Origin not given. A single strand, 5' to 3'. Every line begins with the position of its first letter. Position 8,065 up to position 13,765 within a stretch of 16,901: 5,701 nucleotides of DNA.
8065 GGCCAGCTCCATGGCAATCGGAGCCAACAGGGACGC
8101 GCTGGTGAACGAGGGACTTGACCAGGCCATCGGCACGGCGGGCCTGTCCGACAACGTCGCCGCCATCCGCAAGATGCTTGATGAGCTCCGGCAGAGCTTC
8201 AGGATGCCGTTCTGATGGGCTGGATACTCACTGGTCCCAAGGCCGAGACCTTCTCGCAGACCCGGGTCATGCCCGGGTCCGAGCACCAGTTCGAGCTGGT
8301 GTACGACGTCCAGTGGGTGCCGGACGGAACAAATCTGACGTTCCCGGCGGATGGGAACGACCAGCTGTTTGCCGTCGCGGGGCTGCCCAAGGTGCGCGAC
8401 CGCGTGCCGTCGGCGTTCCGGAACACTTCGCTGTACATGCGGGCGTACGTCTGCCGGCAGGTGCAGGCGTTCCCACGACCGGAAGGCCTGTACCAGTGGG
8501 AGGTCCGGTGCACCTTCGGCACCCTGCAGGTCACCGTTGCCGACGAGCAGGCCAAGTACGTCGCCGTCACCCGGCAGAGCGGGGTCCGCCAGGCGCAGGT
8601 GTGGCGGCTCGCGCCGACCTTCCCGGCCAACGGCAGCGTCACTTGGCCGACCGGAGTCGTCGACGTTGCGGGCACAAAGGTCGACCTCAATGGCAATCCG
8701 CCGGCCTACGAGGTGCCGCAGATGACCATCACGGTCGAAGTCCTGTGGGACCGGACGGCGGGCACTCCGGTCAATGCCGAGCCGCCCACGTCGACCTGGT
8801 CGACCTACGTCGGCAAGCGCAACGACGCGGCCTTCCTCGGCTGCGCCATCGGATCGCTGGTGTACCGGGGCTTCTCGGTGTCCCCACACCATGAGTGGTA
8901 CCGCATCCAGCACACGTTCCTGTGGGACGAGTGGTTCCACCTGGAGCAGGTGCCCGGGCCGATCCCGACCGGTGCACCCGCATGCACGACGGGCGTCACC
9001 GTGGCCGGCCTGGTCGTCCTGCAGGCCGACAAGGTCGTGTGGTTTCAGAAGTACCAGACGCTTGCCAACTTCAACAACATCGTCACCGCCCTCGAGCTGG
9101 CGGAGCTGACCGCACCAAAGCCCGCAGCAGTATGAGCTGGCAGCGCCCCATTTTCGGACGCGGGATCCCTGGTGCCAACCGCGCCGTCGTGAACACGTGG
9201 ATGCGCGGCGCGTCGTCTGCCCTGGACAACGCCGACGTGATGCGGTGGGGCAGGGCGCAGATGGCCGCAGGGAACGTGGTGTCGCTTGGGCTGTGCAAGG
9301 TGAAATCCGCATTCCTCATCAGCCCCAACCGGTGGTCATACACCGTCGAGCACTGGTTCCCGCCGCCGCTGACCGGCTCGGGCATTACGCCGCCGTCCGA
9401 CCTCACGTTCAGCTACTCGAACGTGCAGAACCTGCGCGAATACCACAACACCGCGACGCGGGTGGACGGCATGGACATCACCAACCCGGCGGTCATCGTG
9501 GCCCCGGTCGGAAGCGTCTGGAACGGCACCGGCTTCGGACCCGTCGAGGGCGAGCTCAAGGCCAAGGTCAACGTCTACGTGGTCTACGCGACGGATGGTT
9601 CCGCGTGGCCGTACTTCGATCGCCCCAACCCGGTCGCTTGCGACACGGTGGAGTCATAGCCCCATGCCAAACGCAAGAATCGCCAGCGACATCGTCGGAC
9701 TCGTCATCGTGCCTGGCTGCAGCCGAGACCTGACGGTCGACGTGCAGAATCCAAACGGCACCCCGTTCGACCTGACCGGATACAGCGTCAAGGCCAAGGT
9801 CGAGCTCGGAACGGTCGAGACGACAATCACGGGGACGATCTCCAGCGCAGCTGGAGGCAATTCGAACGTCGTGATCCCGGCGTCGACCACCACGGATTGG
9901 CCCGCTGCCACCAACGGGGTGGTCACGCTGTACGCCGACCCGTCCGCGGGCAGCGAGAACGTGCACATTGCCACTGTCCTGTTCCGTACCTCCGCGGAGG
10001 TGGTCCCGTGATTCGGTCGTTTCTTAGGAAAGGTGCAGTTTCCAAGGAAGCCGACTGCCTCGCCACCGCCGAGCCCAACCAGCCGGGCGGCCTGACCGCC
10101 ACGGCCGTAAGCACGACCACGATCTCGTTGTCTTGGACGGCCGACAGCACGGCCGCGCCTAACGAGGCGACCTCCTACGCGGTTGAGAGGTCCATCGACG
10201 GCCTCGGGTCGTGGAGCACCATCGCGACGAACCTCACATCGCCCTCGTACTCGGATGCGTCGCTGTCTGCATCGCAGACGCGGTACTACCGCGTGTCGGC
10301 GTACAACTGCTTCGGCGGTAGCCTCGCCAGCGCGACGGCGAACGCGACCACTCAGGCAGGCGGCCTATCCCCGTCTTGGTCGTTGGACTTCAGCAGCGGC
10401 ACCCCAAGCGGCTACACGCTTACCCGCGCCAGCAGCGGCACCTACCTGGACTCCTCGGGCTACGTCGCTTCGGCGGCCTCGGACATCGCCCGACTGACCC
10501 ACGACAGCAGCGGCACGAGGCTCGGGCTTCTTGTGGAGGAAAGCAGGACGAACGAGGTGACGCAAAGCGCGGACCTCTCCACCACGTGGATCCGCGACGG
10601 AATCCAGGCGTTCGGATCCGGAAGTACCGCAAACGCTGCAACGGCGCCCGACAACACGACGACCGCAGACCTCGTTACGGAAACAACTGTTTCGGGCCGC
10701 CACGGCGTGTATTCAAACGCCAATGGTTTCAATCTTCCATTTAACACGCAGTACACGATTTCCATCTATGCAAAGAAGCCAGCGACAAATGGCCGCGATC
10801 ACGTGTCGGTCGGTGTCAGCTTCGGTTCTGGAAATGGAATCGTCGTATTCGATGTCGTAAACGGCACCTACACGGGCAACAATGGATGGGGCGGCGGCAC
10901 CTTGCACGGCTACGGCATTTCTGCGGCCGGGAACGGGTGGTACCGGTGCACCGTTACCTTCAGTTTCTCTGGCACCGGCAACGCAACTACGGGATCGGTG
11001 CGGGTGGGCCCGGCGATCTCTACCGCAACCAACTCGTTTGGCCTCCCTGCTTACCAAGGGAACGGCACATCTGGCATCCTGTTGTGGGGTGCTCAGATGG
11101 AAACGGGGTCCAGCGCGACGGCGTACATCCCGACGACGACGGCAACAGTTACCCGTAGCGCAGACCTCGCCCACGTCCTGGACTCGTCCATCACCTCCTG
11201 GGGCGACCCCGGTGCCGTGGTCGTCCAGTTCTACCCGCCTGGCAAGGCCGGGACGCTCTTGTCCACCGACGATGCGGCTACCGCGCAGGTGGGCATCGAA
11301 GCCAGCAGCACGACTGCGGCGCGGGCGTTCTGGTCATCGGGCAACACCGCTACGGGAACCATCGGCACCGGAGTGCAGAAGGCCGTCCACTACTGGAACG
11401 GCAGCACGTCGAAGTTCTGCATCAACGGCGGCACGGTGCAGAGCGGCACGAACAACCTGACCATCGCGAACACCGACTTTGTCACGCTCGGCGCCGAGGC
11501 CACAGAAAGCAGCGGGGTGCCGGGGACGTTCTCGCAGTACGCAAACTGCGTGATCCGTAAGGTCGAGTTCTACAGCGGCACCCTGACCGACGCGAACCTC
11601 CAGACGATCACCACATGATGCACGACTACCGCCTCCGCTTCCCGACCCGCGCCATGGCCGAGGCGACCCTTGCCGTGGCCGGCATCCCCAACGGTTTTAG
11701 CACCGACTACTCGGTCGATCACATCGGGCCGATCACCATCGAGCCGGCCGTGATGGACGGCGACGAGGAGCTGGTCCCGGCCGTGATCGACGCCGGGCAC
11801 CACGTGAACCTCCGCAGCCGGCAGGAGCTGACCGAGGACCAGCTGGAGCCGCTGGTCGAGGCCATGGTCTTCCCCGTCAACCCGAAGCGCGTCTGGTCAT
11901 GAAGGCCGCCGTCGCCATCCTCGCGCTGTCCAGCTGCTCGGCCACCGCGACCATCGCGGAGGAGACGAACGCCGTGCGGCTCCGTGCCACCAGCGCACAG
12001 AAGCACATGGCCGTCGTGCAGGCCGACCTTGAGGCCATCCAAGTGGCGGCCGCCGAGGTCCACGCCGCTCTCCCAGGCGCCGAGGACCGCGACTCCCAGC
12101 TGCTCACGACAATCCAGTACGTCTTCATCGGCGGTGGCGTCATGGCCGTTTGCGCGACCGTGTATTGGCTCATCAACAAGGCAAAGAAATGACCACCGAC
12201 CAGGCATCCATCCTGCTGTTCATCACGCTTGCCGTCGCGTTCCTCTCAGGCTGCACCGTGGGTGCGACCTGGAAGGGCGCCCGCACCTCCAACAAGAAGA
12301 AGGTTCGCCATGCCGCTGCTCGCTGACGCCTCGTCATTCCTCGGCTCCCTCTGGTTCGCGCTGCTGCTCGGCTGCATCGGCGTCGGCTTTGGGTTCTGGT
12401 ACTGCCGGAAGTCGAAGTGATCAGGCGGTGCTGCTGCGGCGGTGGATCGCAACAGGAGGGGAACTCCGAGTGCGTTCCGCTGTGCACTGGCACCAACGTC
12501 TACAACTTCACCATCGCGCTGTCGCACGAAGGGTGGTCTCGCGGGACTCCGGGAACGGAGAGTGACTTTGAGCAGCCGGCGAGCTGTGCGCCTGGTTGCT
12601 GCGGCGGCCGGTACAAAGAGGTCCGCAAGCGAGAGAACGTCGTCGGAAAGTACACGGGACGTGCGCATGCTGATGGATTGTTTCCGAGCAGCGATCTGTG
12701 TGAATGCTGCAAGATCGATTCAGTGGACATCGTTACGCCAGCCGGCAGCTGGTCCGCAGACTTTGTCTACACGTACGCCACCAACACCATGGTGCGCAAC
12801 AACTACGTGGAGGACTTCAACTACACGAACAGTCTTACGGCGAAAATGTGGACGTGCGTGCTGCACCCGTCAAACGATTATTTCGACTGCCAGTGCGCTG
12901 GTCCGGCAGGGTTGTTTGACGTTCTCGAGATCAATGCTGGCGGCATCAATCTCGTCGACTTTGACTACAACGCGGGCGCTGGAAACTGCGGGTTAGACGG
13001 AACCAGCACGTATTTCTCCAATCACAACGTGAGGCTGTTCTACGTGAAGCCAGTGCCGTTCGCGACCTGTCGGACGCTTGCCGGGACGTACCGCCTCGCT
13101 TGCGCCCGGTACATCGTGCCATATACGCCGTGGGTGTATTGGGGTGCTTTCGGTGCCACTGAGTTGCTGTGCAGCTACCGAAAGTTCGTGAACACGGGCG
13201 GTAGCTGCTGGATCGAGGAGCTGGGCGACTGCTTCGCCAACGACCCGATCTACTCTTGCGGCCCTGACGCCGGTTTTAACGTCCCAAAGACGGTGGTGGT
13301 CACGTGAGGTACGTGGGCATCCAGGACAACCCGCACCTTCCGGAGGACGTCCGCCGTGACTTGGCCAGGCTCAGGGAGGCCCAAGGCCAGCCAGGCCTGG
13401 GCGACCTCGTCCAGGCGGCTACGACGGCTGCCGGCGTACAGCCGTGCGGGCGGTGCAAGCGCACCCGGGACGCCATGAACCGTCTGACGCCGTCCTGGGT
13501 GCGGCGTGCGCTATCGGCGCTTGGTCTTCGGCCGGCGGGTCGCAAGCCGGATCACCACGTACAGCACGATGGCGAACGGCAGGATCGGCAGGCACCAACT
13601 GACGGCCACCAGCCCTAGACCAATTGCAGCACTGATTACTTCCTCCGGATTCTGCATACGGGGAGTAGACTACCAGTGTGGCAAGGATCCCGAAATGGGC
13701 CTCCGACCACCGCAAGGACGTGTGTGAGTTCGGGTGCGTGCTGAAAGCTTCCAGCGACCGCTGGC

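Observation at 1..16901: Complete circular ~16.77-kb tailed-phage-like genome with a minimal gene set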

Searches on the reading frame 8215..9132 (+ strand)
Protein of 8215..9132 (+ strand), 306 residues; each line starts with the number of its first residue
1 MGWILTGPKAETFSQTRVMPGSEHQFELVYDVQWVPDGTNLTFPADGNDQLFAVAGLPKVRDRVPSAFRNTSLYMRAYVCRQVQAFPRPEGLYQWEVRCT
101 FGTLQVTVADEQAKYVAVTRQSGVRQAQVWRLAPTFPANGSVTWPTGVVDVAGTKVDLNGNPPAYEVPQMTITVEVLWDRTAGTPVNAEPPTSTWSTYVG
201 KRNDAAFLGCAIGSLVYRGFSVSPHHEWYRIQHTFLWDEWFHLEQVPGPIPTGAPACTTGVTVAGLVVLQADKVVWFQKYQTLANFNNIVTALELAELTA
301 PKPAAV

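Call 8: search_protein_families(library=pfam, max_evalue=0.01, proteins=[window:8215-9132:+])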
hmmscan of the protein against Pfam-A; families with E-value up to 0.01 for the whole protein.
window:8215-9132:+ (306 aa): 0 families

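Call 10: search_protein_families(library=phrogs, max_evalue=0.01, proteins=[window:8215-9132:+])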
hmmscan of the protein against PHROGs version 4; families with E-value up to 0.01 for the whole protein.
window:8215-9132:+ (306 aa): 0 families

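Call 40: find_homologous_proteins(query=window:8215-9132:+, max_evalue=0.001)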
Query window:8215-9132:+ (306 aa): 21 proteins with E <= 0.001 among 1868 candidates.
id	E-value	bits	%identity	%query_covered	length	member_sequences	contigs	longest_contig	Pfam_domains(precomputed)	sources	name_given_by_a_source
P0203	7.3e-203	691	96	100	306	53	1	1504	-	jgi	jgi:hypothetical protein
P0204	8.0e-183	625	86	100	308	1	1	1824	-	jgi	-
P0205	2.9e-170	584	82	99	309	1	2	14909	-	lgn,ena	-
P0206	2.8e-167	574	80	99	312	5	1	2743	-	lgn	-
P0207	1.2e-160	552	77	99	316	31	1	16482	-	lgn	-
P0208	4.0e-122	426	62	97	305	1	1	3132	-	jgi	-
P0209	7.9e-115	402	61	97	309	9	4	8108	-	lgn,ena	-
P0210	1.8e-110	387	57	97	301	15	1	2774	-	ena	-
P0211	2.9e-108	380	55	96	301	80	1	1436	-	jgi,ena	-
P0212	1.4e-95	338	52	100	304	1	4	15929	-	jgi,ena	-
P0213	5.2e-94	333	51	99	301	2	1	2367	-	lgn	-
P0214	8.6e-94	332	51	99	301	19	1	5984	-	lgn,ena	-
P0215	1.8e-90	322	51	100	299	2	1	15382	-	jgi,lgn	jgi:hypothetical protein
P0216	4.5e-90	320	52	96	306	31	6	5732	-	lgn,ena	-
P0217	1.3e-89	319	50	97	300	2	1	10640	-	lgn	-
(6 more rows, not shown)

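Call 55: predict_structure(alignment_id=A4)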
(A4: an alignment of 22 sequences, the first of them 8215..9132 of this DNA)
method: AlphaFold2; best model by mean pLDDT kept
length: 306 residues; sequences in the alignment: 22
mean_pLDDT: 70.3   pTM: 0.62
mean pLDDT of the five models: 70.3, 68.3, 68.0, 67.8, 66.9
residues with pLDDT >= 90: 17; 70-90: 157; 50-70: 76; < 50: 56
segments of 3 or more residues with pLDDT < 50: 110-112, 131-137, 140-156, 184-186, 245-256, 271-279, 303-306
pLDDT, mean of each block of 10 residues (from residue 1): 73 75 86 76 68 82 78 75 86 85 67 70 73 46 40 46 71 86 59 87 83 85 86 86 48 50 56 46 79 72 48
secondary structure, 60 per line:
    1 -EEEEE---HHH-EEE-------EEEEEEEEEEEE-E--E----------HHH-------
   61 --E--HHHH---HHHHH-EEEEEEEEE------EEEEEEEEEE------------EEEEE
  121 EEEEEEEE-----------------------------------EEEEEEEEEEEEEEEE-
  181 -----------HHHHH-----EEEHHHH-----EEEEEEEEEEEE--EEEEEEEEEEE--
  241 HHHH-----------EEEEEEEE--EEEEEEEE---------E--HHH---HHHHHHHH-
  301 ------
elements in order: E2-6 E14-16 E24-35 H66-69 H73-77 E79-87 E94-103 E116-128 E164-179 H192-196 E202-204 H205-208 E214-225 E228-238 H241-244 E256-263 E266-273 H292-299

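Call 59: fold_search(model_id=the predicted structure, library=pdb)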
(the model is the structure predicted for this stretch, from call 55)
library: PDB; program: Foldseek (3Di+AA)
matches with E <= 10: 527; with E <= 0.001: 0
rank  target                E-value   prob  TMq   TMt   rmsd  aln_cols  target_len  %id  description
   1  9j1j_B                3.2e-02  0.30  0.14  0.22  11.8       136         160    7  Cap region of monocin (released 2025-01-08)
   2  8qhs_A                3.4e-02  0.33  0.14  0.23  11.4       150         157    7  Cryo-EM structure of the monocin tail-tube, MttP. (released 2024-06-19)
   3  9l9p_H                3.6e-02  0.80  0.17  0.39  11.3       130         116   12  Cryo-EM structure of bacteriophage T1 tail tip complex (released 2025-03-12)
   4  9j1k_A                5.7e-02  0.35  0.16  0.27  11.7       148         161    9  Tip region of monocin (released 2025-01-08)
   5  9ndy_B                8.0e-02  0.13  0.14  0.19  22.8       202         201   11  Composite baseplate asymmetric unit of JohannRWettstein (Bas63) (released 2025-11-19)
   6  7yfz_a                9.4e-02  0.51  0.21  0.32  15.5       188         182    9  Cyanophage Pam3 baseplate proteins (released 2023-01-18)
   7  5kec_A                1.0e-01  0.16  0.15  0.19  17.2       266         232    7  Structure of K. pneumonia MrkH in its apo state. (released 2016-08-17)
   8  4v96_AV               1.1e-01  0.13  0.18  0.22  19.4       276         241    8  The structure of a 1.8 MDa viral genome injection device suggests alternative infection mechanisms (released 2014-07-09)
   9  2l25_MODEL_1_A        1.9e-01  0.30  0.15  0.28  10.8       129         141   12  Np_888769.1 (released 2010-08-25)
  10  9gb2_S                1.9e-01  0.25  0.18  0.25  15.6       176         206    9  Extended phiCD508 baseplate (released 2025-03-26)
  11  8q01_G                2.2e-01  0.08  0.10  0.19  13.8       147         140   16  Neck of phage 812 after tail contraction (C6) (released 2024-08-07)
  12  5kec_D                2.5e-01  0.11  0.15  0.20  16.1       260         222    8  Structure of K. pneumonia MrkH in its apo state. (released 2016-08-17)
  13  9j1k_K                2.6e-01  0.33  0.20  0.21  11.4       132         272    8  Tip region of monocin (released 2025-01-08)
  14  3fz2_C                2.8e-01  0.44  0.16  0.33   8.0       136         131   13  Crystal structure of the tail terminator protein from phage lambda (gpU-D74A) (released 2009-05-26)
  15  8v3w_T                2.8e-01  0.13  0.15  0.27  11.9       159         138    9  CryoEM Structure of Diffocin - precontracted - Baseplate - focused refinement on triplex region (released 2024-08-28)
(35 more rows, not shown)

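Call 75: fold_search(model_id=the predicted structure, library=viral)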
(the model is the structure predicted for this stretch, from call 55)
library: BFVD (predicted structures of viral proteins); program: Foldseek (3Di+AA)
matches with E <= 10: 940; with E <= 0.001: 18
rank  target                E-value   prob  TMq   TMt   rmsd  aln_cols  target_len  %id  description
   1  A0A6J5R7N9            2.1e-20  1.00  0.68  0.67   6.0       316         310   32  Uncharacterized protein [uncultured Caudovirales phage]
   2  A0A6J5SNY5            1.1e-13  1.00  0.70  0.73   5.0       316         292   23  Uncharacterized protein [uncultured Caudovirales phage]
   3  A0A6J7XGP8            2.6e-11  1.00  0.40  0.41  18.2       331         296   17  Uncharacterized protein [uncultured Caudovirales phage]
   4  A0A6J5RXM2            1.3e-09  1.00  0.40  0.47  12.5       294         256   20  Uncharacterized protein [uncultured Caudovirales phage]
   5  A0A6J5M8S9            7.9e-07  1.00  0.27  0.24  11.1       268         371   10  Uncharacterized protein [uncultured Caudovirales phage]
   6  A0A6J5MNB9            1.3e-06  1.00  0.33  0.27  12.2       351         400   11  Uncharacterized protein [uncultured Caudovirales phage]
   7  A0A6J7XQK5            2.6e-06  1.00  0.24  0.20  14.8       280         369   13  Uncharacterized protein [uncultured Caudovirales phage]
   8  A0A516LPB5            2.7e-06  1.00  0.24  0.24  12.8       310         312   14  (no name in the UniProt tables at hand)
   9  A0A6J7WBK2            4.8e-06  1.00  0.35  0.36   8.3       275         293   13  Uncharacterized protein [uncultured Caudovirales phage]
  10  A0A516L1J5            5.1e-06  1.00  0.34  0.38   9.2       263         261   12  (no name in the UniProt tables at hand)
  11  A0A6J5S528            6.0e-06  1.00  0.35  0.34   9.8       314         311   10  Uncharacterized protein [uncultured Caudovirales phage]
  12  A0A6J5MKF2            1.0e-05  1.00  0.34  0.34  11.2       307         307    9  Uncharacterized protein [uncultured Caudovirales phage]
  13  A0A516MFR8            1.3e-05  1.00  0.23  0.23  12.2       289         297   10  (no name in the UniProt tables at hand)
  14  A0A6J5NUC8            2.3e-05  1.00  0.35  0.44   8.5       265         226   12  Uncharacterized protein [uncultured Caudovirales phage]
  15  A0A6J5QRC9            1.7e-04  1.00  0.32  0.33   8.9       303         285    8  Uncharacterized protein [uncultured Caudovirales phage]
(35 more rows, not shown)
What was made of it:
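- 8215..10011 (+): Tail-tip/baseplate genes g12 (8215-9135), g13 (9132-9659) and g14 (9664-10011). In BFVD it matches uncultured-phage proteins at TM about 0.7, with weaker tail/Dit-like hits (call 75).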

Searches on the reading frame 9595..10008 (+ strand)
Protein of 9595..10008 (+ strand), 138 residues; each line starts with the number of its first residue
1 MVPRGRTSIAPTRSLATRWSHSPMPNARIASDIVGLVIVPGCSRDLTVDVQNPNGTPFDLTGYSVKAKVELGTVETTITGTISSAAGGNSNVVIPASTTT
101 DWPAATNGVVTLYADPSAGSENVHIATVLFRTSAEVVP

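Call 8: search_protein_families(library=pfam, max_evalue=0.01, proteins=[window:9595-10008:+])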
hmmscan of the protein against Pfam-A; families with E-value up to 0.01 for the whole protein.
window:9595-10008:+ (138 aa): 2 families
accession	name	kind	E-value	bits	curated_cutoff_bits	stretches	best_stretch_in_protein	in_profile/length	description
PF03168.19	LEA_2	-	0.00025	21.9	25.4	1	47-101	1-56/98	Late embryogenesis abundant protein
PF12421.14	Ig_GpJ_C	-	0.0058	17.1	26.2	0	2-38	89-125/135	Tip attachment protein J, C-terminal receptor binding domain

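Call 11: search_protein_families(library=phrogs, max_evalue=0.01, proteins=[window:9595-10008:+])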
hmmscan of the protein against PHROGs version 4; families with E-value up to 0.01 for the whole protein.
window:9595-10008:+ (138 aa): 1 family
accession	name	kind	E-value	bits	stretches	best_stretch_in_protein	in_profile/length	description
phrog_1084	-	unknown function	8.3e-08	33.3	1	34-102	8-82/123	unknown function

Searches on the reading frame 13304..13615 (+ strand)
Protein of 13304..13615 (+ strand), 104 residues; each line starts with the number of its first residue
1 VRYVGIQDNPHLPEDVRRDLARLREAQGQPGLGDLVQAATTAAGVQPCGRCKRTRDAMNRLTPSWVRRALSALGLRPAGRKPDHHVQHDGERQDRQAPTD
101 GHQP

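Call 8: search_protein_families(library=pfam, max_evalue=0.01, proteins=[window:13304-13615:+])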
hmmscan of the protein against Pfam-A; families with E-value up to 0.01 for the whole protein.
window:13304-13615:+ (104 aa): 0 families

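Call 11: search_protein_families(library=phrogs, max_evalue=0.01, proteins=[window:13304-13615:+])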
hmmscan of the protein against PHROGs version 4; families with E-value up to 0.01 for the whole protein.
window:13304-13615:+ (104 aa): 1 family
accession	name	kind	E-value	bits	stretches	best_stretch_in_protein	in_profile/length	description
phrog_32048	-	unknown function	0.0016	19.7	1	29-63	11-45/119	-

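Call 88: search_protein_families(library=padloc, proteins=[window:13304-13615:+], max_evalue=0.001)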
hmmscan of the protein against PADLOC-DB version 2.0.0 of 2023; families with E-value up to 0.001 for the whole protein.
window:13304-13615:+ (104 aa): 0 families
